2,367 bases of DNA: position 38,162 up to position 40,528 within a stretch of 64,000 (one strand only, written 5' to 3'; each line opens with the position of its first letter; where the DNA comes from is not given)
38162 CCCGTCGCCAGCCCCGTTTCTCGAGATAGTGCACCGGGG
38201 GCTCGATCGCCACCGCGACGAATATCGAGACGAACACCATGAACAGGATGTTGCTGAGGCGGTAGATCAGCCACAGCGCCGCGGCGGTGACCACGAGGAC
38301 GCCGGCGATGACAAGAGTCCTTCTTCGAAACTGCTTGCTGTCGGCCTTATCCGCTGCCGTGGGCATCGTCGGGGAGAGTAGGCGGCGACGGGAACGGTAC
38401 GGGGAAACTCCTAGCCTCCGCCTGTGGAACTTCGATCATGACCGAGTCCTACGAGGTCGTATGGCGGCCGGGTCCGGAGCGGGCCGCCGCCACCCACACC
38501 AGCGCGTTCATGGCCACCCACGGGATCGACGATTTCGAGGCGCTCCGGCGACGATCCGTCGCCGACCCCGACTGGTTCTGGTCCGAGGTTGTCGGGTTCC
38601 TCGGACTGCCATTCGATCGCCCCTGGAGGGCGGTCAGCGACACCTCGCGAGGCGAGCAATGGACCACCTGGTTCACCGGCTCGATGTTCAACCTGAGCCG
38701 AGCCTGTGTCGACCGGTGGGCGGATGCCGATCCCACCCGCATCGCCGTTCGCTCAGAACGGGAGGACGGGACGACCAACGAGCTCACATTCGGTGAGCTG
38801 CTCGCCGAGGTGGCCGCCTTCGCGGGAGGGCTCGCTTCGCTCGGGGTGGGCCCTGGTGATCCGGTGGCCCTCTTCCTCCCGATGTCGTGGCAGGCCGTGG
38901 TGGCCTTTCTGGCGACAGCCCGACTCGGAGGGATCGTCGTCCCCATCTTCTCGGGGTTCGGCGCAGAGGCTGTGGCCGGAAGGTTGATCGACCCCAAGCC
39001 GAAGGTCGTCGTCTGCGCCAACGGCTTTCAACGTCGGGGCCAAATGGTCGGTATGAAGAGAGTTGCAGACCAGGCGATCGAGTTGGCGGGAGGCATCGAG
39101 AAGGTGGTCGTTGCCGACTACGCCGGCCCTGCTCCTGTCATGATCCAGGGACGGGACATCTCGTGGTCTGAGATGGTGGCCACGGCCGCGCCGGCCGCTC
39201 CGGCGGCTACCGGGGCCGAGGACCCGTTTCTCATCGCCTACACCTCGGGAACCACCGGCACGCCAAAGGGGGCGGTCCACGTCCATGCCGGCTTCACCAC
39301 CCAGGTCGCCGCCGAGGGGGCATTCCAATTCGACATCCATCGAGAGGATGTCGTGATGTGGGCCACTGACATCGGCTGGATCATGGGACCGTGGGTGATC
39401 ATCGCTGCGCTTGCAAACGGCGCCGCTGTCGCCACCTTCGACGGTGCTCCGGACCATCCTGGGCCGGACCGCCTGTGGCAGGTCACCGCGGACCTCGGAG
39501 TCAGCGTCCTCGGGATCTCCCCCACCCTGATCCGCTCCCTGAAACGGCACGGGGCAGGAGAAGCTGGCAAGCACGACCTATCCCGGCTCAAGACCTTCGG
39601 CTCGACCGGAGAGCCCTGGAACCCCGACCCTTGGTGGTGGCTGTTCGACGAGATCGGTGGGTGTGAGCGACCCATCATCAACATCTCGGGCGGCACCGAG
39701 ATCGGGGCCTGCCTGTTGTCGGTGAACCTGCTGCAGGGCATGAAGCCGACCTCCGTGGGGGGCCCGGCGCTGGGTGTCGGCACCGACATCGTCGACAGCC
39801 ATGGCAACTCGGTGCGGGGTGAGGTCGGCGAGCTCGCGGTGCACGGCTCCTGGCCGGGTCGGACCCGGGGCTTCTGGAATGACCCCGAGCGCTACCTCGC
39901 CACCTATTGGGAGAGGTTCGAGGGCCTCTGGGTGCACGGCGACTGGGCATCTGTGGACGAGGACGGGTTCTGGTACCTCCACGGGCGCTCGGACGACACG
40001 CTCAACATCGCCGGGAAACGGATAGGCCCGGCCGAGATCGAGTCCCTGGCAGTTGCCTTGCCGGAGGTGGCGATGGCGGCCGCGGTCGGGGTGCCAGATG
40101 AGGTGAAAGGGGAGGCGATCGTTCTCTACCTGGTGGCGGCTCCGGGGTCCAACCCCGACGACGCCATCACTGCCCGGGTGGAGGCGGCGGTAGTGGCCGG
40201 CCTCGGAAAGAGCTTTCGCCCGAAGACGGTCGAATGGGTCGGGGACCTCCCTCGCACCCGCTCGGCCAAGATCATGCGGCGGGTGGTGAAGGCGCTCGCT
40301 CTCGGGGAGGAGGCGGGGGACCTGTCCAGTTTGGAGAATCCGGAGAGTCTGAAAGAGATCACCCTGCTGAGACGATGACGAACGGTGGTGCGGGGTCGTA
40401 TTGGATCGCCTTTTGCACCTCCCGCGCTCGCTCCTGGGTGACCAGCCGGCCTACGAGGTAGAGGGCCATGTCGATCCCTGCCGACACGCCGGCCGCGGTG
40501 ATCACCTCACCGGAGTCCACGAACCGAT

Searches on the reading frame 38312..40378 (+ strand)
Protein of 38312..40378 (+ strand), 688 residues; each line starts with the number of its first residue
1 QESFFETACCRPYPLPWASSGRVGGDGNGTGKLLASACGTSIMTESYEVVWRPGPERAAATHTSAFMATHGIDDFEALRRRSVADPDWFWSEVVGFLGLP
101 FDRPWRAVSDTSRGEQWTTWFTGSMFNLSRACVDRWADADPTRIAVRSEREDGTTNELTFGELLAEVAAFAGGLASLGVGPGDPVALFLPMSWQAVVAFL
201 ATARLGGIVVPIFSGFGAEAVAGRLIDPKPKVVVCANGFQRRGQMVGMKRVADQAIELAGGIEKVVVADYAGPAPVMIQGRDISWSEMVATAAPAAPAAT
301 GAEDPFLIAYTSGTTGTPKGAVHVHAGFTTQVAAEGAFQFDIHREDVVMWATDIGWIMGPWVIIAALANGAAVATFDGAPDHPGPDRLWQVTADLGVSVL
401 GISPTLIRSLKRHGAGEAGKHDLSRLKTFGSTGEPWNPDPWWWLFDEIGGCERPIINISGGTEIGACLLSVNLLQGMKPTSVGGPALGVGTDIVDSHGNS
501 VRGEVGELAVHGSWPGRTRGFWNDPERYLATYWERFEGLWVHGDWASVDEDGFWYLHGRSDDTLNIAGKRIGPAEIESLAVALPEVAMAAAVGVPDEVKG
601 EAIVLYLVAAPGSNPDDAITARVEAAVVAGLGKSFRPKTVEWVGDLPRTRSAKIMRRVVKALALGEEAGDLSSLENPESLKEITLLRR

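Call 22: search_protein_families(library=pfam, proteins=[window:38312-40378:+], max_evalue=0.00001)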
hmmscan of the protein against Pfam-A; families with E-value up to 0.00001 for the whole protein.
window:38312-40378:+ (688 aa): 3 families
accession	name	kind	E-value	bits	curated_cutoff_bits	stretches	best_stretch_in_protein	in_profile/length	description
PF00501.34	AMP-binding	-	1e-69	235.7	29.9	1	134-520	2-382/384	AMP-binding enzyme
PF13193.12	AMP-binding_C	-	6.4e-17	62.7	24.5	1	575-653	1-76/76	AMP-binding enzyme C-terminal domain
PF16177.11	ACAS_N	-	1.3e-10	41.4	27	1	76-132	2-55/55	Acetyl-coenzyme A synthetase N-terminus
